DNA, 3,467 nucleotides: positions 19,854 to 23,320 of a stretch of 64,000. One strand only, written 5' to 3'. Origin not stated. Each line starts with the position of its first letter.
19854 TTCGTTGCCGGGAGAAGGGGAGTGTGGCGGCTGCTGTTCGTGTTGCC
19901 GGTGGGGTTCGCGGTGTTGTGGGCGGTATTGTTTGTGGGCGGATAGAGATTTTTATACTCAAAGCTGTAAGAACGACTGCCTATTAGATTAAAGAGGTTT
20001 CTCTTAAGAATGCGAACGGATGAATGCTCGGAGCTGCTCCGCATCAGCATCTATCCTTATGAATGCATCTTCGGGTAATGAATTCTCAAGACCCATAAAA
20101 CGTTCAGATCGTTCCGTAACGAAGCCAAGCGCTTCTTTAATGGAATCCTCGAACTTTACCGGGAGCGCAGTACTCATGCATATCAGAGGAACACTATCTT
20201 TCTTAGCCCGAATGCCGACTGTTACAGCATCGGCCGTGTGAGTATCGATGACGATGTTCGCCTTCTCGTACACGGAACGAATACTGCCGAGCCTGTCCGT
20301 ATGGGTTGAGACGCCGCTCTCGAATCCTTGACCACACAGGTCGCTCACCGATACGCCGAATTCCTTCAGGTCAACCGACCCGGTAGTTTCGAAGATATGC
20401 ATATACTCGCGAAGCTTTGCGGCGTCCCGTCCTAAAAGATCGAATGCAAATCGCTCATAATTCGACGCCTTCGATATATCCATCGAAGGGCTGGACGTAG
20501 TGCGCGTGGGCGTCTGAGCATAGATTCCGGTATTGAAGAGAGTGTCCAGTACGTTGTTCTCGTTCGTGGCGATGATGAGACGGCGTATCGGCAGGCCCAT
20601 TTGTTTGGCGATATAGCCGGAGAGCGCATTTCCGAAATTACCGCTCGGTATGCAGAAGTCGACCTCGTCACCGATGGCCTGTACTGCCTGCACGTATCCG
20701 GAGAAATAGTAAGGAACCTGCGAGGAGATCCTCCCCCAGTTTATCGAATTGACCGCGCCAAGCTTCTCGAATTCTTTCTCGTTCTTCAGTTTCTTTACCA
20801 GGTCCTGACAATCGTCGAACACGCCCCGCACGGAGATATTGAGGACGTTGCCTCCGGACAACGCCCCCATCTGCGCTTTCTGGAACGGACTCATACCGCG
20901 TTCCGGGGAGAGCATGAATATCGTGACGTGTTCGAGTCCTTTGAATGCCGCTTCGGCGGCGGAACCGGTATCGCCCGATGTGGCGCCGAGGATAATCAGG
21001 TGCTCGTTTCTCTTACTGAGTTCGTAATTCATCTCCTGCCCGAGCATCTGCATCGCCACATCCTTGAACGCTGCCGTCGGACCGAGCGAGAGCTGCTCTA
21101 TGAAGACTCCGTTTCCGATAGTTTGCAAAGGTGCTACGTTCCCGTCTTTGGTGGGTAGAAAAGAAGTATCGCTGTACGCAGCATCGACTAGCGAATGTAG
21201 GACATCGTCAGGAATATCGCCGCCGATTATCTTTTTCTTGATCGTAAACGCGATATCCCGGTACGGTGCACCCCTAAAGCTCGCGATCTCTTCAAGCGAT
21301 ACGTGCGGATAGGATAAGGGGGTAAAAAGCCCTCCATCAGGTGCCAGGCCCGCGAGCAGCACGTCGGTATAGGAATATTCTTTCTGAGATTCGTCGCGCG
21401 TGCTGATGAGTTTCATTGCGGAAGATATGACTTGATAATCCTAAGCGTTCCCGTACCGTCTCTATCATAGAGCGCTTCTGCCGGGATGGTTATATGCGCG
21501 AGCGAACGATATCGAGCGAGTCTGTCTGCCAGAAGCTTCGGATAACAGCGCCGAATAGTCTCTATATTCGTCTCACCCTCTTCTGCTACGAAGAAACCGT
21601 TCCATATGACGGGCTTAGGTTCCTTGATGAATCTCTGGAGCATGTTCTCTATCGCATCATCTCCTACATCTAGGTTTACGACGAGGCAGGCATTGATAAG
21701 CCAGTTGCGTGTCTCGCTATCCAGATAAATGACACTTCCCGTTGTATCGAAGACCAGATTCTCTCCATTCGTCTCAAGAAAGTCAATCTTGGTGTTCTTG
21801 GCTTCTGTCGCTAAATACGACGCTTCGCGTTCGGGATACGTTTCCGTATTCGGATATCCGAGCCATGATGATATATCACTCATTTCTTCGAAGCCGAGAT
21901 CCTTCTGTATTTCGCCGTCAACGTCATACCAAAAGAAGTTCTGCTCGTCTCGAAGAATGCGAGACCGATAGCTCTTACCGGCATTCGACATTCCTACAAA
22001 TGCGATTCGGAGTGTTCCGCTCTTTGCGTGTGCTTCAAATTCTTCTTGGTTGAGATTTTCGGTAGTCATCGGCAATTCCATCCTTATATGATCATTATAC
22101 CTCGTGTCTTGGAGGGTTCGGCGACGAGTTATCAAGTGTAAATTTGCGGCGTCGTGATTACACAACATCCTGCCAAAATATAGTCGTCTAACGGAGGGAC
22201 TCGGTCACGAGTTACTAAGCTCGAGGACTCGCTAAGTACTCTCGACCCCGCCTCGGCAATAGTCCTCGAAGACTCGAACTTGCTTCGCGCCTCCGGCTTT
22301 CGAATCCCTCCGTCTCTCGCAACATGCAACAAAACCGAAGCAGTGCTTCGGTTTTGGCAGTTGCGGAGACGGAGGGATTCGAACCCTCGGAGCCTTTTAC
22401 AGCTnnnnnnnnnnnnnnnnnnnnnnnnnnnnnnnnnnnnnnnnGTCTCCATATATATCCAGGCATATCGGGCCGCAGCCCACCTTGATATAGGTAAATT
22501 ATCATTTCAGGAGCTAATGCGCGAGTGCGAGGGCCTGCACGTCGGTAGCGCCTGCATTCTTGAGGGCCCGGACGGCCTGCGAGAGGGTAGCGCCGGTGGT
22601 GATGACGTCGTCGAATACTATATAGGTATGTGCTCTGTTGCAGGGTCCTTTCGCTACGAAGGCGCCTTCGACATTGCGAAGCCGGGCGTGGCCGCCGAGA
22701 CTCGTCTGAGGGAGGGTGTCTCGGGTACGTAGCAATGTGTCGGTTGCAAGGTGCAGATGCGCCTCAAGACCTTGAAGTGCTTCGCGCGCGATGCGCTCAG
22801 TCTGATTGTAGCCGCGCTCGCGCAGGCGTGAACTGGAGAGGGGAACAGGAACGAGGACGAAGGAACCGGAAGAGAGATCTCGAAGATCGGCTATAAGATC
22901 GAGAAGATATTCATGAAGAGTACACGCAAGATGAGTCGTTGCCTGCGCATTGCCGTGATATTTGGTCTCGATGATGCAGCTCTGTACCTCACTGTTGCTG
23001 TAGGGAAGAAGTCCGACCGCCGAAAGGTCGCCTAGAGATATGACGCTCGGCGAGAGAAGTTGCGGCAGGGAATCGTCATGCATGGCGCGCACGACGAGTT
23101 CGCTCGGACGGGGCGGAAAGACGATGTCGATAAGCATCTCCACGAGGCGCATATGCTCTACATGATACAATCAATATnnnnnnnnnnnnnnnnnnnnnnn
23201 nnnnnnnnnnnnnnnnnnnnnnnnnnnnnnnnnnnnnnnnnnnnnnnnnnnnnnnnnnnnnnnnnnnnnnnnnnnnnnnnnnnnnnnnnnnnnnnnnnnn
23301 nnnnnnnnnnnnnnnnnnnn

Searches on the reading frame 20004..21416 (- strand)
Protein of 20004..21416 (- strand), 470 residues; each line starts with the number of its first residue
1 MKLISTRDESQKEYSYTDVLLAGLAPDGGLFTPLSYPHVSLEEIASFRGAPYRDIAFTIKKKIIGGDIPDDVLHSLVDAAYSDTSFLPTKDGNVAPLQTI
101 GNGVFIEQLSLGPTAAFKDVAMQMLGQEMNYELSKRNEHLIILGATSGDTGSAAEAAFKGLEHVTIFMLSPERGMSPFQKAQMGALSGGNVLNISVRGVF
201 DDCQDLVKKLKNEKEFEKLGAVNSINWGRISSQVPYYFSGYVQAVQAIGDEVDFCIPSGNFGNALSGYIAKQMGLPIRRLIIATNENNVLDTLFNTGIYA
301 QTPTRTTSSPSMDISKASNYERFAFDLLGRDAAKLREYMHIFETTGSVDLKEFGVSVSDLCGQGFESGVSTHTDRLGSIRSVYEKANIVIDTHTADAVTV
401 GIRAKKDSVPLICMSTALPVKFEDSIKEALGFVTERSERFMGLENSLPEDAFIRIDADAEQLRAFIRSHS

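Call 88: search_protein_families(library=pfam, proteins=[window:20004-21416:-], max_evalue=0.001)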
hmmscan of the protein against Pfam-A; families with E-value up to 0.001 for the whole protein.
window:20004-21416:- (470 aa): 3 families
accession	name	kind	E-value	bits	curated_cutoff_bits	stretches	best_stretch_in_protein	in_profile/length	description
PF14821.11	Thr_synth_N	-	1.7e-20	73.3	25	1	4-81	3-79/79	Threonine synthase N terminus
PF00291.31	PALP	-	6.5e-14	52.4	35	1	99-331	19-237/295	Pyridoxal-phosphate dependent enzyme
PF24857.1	THR4_C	-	2.1e-05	25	27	1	403-435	14-50/85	Threonine synthase, C-terminal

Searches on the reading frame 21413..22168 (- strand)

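Call 88: search_protein_families(library=pfam, proteins=[window:21413-22168:-], max_evalue=0.001)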
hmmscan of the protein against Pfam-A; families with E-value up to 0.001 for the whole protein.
window:21413-22168:- (251 aa): 1 family
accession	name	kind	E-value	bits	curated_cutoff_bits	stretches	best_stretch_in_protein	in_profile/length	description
PF13238.12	AAA_18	-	0.00022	22.1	29.4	0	55-145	1-82/128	AAA domain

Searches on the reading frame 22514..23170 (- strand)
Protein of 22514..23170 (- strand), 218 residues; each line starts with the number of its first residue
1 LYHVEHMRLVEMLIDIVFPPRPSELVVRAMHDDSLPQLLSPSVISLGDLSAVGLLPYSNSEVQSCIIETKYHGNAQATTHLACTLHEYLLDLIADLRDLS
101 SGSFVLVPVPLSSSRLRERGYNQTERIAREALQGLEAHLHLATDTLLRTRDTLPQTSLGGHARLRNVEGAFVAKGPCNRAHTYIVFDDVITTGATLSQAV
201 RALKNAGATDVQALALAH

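Call 89: search_protein_families(library=pfam, proteins=[window:22514-23170:-], max_evalue=0.001)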
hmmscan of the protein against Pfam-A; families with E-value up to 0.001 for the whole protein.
window:22514-23170:- (218 aa): 1 family
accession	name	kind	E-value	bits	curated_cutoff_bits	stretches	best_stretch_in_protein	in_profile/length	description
PF00156.33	Pribosyltran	-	4.9e-05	23.1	26.3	1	180-216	87-123/158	Phosphoribosyl transferase domain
